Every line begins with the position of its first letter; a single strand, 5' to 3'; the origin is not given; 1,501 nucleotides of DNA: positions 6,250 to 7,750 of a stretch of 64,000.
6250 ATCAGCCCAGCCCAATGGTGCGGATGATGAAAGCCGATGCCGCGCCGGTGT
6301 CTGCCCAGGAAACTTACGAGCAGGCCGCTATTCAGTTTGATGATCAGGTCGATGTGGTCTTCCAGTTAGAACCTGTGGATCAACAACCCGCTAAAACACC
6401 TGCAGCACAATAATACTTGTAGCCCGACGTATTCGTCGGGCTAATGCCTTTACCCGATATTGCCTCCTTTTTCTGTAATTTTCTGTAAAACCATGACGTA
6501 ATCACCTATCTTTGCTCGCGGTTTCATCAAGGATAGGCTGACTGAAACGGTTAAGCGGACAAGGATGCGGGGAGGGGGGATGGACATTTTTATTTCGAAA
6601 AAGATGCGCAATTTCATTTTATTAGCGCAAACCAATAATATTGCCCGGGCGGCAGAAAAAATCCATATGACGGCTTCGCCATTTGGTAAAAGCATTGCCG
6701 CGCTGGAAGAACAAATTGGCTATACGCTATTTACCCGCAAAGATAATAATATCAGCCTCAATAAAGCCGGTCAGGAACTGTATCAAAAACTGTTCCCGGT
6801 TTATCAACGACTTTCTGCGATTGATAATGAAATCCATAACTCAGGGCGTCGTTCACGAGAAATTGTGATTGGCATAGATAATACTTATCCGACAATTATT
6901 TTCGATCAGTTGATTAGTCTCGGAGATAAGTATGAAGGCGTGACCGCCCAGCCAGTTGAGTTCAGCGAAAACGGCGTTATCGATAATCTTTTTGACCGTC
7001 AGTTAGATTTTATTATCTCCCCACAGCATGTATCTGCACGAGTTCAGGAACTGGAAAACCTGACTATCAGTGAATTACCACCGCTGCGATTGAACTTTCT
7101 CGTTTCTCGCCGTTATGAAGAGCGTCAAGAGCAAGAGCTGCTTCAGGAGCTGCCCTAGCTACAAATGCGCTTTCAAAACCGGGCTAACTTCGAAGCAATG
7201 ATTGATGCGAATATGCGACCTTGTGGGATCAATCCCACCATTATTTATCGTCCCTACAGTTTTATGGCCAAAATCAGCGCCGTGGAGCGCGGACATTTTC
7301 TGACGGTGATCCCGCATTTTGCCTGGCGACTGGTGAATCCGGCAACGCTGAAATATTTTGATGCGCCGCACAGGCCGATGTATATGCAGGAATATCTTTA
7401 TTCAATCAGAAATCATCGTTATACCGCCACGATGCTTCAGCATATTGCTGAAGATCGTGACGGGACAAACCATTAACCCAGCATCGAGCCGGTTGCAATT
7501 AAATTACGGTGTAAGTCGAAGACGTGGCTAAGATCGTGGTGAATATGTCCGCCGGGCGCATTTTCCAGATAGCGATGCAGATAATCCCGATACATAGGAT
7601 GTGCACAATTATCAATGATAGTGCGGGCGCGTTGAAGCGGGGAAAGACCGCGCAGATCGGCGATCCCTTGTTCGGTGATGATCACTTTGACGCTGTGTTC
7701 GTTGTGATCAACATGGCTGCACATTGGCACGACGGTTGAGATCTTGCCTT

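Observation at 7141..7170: LysR-type regulator ygfI interrupted by in-frame TAG at codon 193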

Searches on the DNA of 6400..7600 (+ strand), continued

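Call 15: get_annotated_region(hit=H155, flank=1500)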
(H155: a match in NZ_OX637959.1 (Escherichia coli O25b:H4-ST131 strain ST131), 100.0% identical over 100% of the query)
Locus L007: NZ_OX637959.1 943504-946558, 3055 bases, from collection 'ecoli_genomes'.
description: Escherichia coli O25b:H4-ST131 isolate 32 chromosome C, complete sequence
organism: Escherichia coli O25b:H4-ST131 strain ST131 (NCBI taxid 941322)
replicon: chromosome; assembly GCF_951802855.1
host: Homo sapiens; source: Urinary tract; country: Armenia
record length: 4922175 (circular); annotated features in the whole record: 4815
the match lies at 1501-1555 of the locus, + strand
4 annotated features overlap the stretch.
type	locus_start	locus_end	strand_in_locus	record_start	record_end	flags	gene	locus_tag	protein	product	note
CDS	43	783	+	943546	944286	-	yggE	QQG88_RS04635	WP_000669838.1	oxidative stress defense protein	-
CDS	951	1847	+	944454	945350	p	srsR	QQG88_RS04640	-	LysR family transcriptional regulator SrsR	internal stop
CDS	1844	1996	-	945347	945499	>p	-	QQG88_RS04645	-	acetyl-CoA hydrolase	incomplete; partial in the middle of a contig; missing N-terminus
CDS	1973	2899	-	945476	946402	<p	-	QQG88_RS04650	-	methylmalonyl-CoA mutase family protein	incomplete; partial in the middle of a contig; missing C-terminus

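Call 16: get_annotated_region(hit=H102, flank=1500)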
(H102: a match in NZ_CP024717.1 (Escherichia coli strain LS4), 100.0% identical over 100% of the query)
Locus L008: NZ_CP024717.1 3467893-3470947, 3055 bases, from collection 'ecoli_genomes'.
description: Escherichia coli strain LS4 chromosome, complete genome
organism: Escherichia coli strain LS4 (NCBI taxid 562)
replicon: chromosome; assembly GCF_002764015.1
host: Bos mutus; source: -; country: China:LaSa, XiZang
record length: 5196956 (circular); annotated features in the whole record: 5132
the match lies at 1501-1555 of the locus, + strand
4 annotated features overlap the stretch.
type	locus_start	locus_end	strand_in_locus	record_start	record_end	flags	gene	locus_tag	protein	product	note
CDS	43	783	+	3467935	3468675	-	yggE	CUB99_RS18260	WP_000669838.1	oxidative stress defense protein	-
CDS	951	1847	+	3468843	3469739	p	srsR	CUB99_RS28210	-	LysR family transcriptional regulator SrsR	internal stop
CDS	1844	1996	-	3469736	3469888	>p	-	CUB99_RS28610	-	acetyl-CoA hydrolase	incomplete; partial in the middle of a contig; missing N-terminus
CDS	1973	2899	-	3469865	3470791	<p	-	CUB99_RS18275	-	methylmalonyl-CoA mutase family protein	incomplete; partial in the middle of a contig; missing C-terminus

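Call 17: get_annotated_region(hit=H113, flank=1500)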
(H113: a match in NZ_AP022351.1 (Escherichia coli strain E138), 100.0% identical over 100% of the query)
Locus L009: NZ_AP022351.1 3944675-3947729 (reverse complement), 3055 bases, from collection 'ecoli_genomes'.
description: Escherichia coli strain E138 chromosome, complete genome
organism: Escherichia coli strain E138 (NCBI taxid 562)
replicon: chromosome; assembly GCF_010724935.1
host: Homo sapiens; source: -; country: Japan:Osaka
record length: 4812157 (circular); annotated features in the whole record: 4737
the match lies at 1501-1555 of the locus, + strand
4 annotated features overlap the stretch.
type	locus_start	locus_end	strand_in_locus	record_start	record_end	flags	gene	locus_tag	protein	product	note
CDS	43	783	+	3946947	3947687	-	yggE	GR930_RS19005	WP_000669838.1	oxidative stress defense protein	-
CDS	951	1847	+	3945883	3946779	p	srsR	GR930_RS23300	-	LysR family transcriptional regulator SrsR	internal stop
CDS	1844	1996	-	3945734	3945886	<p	-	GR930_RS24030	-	acetyl-CoA hydrolase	incomplete; partial in the middle of a contig; missing N-terminus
CDS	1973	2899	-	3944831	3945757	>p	-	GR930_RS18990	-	methylmalonyl-CoA mutase family protein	incomplete; partial in the middle of a contig; missing C-terminus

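Call 18: get_annotated_region(hit=H150, flank=1500)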
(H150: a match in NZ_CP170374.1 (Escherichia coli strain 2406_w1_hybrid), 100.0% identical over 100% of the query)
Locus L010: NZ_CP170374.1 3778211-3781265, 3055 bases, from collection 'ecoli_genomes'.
description: Escherichia coli strain 2406_w1_hybrid chromosome, complete genome
organism: Escherichia coli strain 2406_w1_hybrid (NCBI taxid 562)
replicon: chromosome; assembly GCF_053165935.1
host: Homo sapiens; source: rectal swab; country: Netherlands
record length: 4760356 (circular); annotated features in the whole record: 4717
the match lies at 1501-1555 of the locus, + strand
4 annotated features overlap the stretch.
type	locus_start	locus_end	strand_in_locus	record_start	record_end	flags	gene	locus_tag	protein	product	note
CDS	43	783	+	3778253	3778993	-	yggE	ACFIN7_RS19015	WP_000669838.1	oxidative stress defense protein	-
CDS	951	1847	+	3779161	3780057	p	srsR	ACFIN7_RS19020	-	LysR family transcriptional regulator SrsR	internal stop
CDS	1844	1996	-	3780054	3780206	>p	-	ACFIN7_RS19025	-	acetyl-CoA hydrolase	incomplete; partial in the middle of a contig; missing N-terminus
CDS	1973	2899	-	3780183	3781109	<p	-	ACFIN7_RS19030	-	methylmalonyl-CoA mutase family protein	incomplete; partial in the middle of a contig; missing C-terminus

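Call 19: get_annotated_region(hit=H66, flank=1500)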
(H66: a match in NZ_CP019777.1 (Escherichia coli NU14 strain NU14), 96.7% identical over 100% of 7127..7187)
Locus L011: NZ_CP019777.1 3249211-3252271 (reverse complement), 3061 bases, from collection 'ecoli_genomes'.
description: Escherichia coli NU14 chromosome, complete genome
organism: Escherichia coli NU14 strain NU14 (NCBI taxid 569579)
replicon: chromosome; assembly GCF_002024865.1
host: Homo sapiens; source: urine; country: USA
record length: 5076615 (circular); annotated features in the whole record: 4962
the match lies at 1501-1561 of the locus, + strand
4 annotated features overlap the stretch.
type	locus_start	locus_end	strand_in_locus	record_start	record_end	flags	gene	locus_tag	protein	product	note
CDS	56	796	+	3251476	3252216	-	yggE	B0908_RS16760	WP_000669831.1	oxidative stress defense protein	-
CDS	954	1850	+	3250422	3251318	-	srsR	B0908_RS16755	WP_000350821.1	LysR family transcriptional regulator SrsR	-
CDS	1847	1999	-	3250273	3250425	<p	-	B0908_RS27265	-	acetyl-CoA hydrolase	incomplete; partial in the middle of a contig; missing N-terminus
CDS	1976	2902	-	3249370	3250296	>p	-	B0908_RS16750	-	methylmalonyl-CoA mutase family protein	incomplete; partial in the middle of a contig; missing C-terminus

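Call 21: search_dna_similar(query=window:7066-7120:+, collection=ecoli_genomes, mode=near, max_rows=40, rows=spread, max_evalue=10)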
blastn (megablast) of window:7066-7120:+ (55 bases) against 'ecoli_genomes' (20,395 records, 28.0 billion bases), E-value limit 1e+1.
Records with a match: 308; places in all: 308; records where one place covers at least 80% of the query: 308.
Genomes with a match: 308 of 5426; with a place that covers at least 80% of the query: 308. Places per genome that has any: lowest 1, median 1, highest 1. On chromosomes: 308 places; on plasmids: 0.
Best place of each record, by identity: >=99% 308.
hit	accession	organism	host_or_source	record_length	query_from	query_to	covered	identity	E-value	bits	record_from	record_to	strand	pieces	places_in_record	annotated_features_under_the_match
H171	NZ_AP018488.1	Escherichia coli O157:H7 strain PV15-279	Homo sapiens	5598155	1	55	100%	100.0%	9e-20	102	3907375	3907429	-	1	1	srsR: LysR family transcriptional regulator SrsR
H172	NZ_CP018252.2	Escherichia coli strain 9000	Cattle faeces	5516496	1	55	100%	100.0%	9e-20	102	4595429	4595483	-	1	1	srsR: LysR family transcriptional regulator SrsR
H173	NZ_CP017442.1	Escherichia coli O157:H7 strain 4276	Cattle Hide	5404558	1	55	100%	100.0%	9e-20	102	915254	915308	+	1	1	srsR: LysR family transcriptional regulator SrsR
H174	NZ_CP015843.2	Escherichia coli O157:H7 strain FRIK2455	Bos taurus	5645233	1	55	100%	100.0%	9e-20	102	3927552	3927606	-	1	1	srsR: LysR family transcriptional regulator SrsR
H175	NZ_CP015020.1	Escherichia coli strain 28RC1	Bovine carcass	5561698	1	55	100%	100.0%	9e-20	102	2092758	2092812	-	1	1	srsR: LysR family transcriptional regulator SrsR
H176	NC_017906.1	Escherichia coli Xuzhou21 strain Xuzhou21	-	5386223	1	55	100%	100.0%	9e-20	102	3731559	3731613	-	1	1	srsR: LysR family transcriptional regulator SrsR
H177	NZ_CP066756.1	Escherichia coli O157:H7 strain ECP19-798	missing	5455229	1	55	100%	100.0%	9e-20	102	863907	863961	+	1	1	srsR: LysR family transcriptional regulator SrsR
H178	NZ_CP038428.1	Escherichia coli O157:H7 strain 611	bovine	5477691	1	55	100%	100.0%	9e-20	102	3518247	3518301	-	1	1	srsR: LysR family transcriptional regulator SrsR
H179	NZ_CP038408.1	Escherichia coli O157:H7 strain 86-24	Homo sapiens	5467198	1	55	100%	100.0%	9e-20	102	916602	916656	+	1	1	srsR: LysR family transcriptional regulator SrsR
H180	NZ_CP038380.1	Escherichia coli O157:H7 strain E32511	Homo sapiens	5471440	1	55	100%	100.0%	9e-20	102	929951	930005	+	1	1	srsR: LysR family transcriptional regulator SrsR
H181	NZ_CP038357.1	Escherichia coli O157:H7 strain F7508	missing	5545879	1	55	100%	100.0%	9e-20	102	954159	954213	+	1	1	srsR: LysR family transcriptional regulator SrsR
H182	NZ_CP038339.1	Escherichia coli O157:H7 strain H6437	Homo sapiens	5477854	1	55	100%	100.0%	9e-20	102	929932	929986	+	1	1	srsR: LysR family transcriptional regulator SrsR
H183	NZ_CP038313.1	Escherichia coli O157:H7 strain OK1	Homo sapiens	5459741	1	55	100%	100.0%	9e-20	102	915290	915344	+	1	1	srsR: LysR family transcriptional regulator SrsR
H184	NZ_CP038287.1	Escherichia coli O157:H7 strain TX 376-2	cattle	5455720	1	55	100%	100.0%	9e-20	102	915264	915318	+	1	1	srsR: LysR family transcriptional regulator SrsR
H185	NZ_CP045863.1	Escherichia coli O157:H7 strain ATCC 43890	Homo sapiens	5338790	1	55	100%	100.0%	9e-20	102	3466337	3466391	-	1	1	srsR: LysR family transcriptional regulator SrsR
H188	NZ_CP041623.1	Escherichia coli O157:H7 strain ATCC 43888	Homo sapiens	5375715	1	55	100%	100.0%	9e-20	102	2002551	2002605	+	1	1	srsR: LysR family transcriptional regulator SrsR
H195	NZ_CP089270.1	Escherichia coli O157:H7 strain M1300706002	Homo sapiens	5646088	1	55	100%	100.0%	9e-20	102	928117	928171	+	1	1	srsR: LysR family transcriptional regulator SrsR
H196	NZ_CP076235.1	Escherichia coli O157:H7 strain 9.1_Anguil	Rectal swab of live bovine cattle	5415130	1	55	100%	100.0%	9e-20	102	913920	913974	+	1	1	srsR: LysR family transcriptional regulator SrsR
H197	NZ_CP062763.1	Escherichia coli O157:H7 strain Z885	Bovine Faeces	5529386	1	55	100%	100.0%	9e-20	102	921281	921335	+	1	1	srsR: LysR family transcriptional regulator SrsR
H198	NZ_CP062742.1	Escherichia coli O157:H7 strain Z1626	Homo sapiens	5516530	1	55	100%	100.0%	9e-20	102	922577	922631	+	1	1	srsR: LysR family transcriptional regulator SrsR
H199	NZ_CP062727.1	Escherichia coli O157:H7 strain Z1812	Homo sapiens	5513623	1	55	100%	100.0%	9e-20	102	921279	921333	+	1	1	srsR: LysR family transcriptional regulator SrsR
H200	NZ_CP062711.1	Escherichia coli O157:H7 strain Z1831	Bovine Faeces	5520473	1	55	100%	100.0%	9e-20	102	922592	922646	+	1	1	srsR: LysR family transcriptional regulator SrsR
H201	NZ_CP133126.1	Escherichia coli O157:H7 strain PNUSAE146131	missing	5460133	1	55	100%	100.0%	9e-20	102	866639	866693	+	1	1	srsR: LysR family transcriptional regulator SrsR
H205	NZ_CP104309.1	Escherichia coli O157:H7 strain 380-94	Homo sapiens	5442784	1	55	100%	100.0%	9e-20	102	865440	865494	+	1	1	srsR: LysR family transcriptional regulator SrsR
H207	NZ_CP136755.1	Escherichia coli O157:H7 strain PNUSAE147325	missing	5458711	1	55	100%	100.0%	9e-20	102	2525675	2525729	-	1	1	srsR: LysR family transcriptional regulator SrsR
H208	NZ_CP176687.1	Escherichia coli O157:H7 strain GTVSS-023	laboratory control strain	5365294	1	55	100%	100.0%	9e-20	102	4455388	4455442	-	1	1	srsR: LysR family transcriptional regulator SrsR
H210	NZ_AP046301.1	Escherichia coli O157:H7 strain RIMD 0509939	Homo sapiens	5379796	1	55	100%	100.0%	9e-20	102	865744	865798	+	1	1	srsR: LysR family transcriptional regulator SrsR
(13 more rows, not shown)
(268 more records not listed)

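Call 22: search_dna_similar(query=L007:1198-1252:+, collection=ecoli_genomes, mode=near, max_rows=40, rows=spread, max_evalue=10)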
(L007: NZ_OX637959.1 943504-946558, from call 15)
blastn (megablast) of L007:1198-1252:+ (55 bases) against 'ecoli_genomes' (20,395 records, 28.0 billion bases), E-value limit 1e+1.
Records with a match: 552; places in all: 552; records where one place covers at least 80% of the query: 552.
Genomes with a match: 552 of 5426; with a place that covers at least 80% of the query: 552. Places per genome that has any: lowest 1, median 1, highest 1. On chromosomes: 551 places; on plasmids: 1.
Best place of each record, by identity: >=99% 552.
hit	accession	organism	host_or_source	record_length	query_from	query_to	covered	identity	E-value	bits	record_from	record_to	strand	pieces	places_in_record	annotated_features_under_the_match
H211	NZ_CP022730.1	Escherichia coli strain SA186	Homo sapiens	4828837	1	55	100%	100.0%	9e-20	102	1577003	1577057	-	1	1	srsR: LysR family transcriptional regulator SrsR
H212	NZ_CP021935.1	Escherichia coli strain AR_0055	missing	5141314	1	55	100%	100.0%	9e-20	102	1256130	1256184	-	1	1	srsR: LysR family transcriptional regulator SrsR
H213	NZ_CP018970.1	Escherichia coli strain Ecol_542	Homo sapiens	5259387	1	55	100%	100.0%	9e-20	102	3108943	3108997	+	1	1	srsR: LysR family transcriptional regulator SrsR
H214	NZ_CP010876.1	Escherichia coli strain MNCRE44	Homo sapiens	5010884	1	55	100%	100.0%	9e-20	102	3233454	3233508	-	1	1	srsR: LysR family transcriptional regulator SrsR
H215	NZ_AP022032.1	Escherichia coli strain WP3-S18-ESBL-08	-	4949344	1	55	100%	100.0%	9e-20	102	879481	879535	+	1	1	srsR: LysR family transcriptional regulator SrsR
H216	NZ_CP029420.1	Escherichia coli strain 3385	not collected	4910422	1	55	100%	100.0%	9e-20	102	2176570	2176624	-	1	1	srsR: LysR family transcriptional regulator SrsR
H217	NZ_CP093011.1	Escherichia coli strain 131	Homo sapiens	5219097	1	55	100%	100.0%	9e-20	102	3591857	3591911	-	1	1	srsR: LysR family transcriptional regulator SrsR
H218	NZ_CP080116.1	Escherichia coli strain Dog168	dog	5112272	1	55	100%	100.0%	9e-20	102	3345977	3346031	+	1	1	srsR: LysR family transcriptional regulator SrsR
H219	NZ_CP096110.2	Escherichia coli strain DP033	Homo sapiens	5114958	1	55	100%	100.0%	9e-20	102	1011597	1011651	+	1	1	srsR: LysR family transcriptional regulator SrsR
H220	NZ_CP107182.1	Escherichia coli strain R4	human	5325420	1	55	100%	100.0%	9e-20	102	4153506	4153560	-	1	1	srsR: LysR family transcriptional regulator SrsR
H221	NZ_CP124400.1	Escherichia coli strain AVS0528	wastewater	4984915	1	55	100%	100.0%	9e-20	102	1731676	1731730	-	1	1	srsR: LysR family transcriptional regulator SrsR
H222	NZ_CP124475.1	Escherichia coli strain AVS0969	wastewater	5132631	1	55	100%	100.0%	9e-20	102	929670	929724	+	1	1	srsR: LysR family transcriptional regulator SrsR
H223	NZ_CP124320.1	Escherichia coli strain AVS0754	wastewater treatment plant efflux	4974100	1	55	100%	100.0%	9e-20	102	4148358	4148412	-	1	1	srsR: LysR family transcriptional regulator SrsR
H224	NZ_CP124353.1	Escherichia coli strain AVS0226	environmental-WWTP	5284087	1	55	100%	100.0%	9e-20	102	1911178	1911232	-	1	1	srsR: LysR family transcriptional regulator SrsR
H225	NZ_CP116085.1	Escherichia coli strain DETEC-S566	ICU staff rectal swab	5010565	1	55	100%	100.0%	9e-20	102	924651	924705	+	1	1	srsR: LysR family transcriptional regulator SrsR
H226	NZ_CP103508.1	Escherichia coli O25b:H4-ST131 strain 5506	Homo sapiens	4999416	1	55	100%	100.0%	9e-20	102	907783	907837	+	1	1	srsR: LysR family transcriptional regulator SrsR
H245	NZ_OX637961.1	Escherichia coli O25b:H4-ST131 strain ST131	Homo sapiens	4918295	1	55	100%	100.0%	9e-20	102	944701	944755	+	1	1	srsR: LysR family transcriptional regulator SrsR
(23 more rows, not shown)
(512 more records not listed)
